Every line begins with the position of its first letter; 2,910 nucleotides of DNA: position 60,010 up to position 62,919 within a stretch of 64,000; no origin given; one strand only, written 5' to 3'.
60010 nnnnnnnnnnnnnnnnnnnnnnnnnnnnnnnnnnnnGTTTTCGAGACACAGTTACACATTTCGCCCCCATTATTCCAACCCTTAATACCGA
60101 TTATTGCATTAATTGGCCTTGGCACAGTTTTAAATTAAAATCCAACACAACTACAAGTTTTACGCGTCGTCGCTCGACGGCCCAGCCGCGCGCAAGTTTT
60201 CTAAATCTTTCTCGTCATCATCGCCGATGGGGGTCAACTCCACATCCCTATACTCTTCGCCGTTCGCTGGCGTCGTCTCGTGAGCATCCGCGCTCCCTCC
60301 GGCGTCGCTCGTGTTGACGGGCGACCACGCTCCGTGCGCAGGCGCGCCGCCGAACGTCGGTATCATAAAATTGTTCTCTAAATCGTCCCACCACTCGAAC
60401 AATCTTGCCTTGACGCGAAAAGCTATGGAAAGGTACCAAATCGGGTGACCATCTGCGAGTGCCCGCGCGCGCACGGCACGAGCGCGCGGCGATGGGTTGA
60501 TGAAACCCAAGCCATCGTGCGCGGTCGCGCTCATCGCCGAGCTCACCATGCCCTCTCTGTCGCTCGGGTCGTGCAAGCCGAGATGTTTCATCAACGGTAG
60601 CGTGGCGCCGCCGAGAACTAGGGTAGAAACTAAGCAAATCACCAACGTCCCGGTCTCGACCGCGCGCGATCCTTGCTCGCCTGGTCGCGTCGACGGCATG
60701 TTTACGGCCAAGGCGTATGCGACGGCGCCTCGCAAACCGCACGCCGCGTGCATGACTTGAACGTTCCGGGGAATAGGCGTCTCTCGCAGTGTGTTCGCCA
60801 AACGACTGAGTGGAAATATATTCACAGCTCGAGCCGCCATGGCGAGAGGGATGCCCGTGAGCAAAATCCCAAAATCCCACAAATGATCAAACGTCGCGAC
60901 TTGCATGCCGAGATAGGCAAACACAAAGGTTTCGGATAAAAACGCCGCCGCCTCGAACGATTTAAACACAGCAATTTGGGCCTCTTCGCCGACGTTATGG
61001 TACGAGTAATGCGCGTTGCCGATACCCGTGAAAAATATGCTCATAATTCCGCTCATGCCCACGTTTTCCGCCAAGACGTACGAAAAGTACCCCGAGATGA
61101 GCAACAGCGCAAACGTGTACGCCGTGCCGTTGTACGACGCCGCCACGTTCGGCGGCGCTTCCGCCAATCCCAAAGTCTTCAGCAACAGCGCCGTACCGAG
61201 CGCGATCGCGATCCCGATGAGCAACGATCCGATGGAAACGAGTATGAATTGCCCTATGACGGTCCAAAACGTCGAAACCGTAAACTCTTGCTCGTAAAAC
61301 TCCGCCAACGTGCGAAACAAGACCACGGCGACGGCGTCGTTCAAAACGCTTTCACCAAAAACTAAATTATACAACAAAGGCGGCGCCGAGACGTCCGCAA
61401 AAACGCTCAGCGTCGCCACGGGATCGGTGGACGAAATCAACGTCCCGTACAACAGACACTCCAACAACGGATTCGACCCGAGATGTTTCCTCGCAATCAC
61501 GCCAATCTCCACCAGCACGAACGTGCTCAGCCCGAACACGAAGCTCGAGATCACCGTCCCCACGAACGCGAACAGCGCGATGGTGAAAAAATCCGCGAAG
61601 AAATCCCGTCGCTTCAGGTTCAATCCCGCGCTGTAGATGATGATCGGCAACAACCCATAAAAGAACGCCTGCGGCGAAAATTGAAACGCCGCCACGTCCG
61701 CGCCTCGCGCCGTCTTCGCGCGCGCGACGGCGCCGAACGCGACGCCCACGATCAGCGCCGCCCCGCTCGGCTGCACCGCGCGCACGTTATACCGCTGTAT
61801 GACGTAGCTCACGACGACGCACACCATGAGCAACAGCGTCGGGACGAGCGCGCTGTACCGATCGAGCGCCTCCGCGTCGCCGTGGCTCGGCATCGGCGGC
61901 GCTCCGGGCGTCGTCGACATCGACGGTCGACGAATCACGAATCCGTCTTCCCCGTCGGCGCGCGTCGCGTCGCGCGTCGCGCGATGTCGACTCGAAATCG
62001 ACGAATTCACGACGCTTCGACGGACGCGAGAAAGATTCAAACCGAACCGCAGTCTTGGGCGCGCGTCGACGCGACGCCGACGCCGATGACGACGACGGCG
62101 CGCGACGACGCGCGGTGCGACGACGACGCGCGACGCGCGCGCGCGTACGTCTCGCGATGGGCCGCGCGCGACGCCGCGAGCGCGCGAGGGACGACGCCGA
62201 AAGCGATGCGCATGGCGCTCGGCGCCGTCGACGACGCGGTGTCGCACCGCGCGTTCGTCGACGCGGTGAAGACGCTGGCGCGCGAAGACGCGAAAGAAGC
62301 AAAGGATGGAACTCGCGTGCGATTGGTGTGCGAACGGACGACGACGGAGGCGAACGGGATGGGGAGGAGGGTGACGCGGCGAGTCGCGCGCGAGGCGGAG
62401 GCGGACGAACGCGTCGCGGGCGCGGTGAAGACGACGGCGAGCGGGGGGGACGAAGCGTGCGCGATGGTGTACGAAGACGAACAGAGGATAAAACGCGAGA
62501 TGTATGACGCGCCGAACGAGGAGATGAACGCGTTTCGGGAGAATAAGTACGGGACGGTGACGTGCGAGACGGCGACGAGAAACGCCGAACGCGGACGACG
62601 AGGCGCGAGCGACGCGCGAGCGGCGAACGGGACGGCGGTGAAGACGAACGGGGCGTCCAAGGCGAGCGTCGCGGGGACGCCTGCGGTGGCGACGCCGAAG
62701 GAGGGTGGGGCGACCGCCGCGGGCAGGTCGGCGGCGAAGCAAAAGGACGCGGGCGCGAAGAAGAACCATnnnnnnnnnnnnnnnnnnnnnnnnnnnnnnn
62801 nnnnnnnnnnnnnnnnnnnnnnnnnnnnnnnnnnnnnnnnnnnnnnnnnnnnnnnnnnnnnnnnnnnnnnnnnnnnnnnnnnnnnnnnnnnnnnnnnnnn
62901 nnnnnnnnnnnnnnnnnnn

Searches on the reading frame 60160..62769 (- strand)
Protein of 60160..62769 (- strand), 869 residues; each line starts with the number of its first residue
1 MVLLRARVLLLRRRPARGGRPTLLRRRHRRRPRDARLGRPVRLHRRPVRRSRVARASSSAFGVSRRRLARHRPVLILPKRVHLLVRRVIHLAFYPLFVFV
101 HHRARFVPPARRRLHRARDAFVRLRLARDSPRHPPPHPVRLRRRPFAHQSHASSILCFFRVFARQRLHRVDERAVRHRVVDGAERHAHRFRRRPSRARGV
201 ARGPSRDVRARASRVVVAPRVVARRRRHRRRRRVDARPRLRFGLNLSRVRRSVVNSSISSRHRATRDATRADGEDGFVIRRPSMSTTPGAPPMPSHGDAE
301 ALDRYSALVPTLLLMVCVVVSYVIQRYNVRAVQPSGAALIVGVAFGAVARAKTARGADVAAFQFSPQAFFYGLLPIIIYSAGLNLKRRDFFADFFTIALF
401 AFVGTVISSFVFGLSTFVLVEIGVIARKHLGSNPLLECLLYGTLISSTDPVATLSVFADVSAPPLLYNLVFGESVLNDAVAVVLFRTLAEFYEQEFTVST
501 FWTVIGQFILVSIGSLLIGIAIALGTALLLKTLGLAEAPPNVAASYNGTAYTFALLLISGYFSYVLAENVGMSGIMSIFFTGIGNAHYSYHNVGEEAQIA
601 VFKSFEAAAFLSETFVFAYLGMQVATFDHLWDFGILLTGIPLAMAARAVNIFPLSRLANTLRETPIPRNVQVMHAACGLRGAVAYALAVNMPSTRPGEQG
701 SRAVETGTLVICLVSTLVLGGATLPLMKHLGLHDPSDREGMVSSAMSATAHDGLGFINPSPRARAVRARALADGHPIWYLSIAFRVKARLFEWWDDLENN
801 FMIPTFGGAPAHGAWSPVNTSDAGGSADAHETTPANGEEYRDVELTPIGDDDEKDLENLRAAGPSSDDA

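Call 13: search_protein_families(library=pfam, proteins=[window:60160-62769:-], max_evalue=0.001)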
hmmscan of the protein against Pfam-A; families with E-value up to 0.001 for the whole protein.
window:60160-62769:- (869 aa): 1 family
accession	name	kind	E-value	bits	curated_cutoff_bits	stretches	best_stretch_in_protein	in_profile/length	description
PF00999.27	Na_H_Exchanger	-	9e-48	163.4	26.2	1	323-727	10-373/375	Sodium/hydrogen exchanger, transmembrane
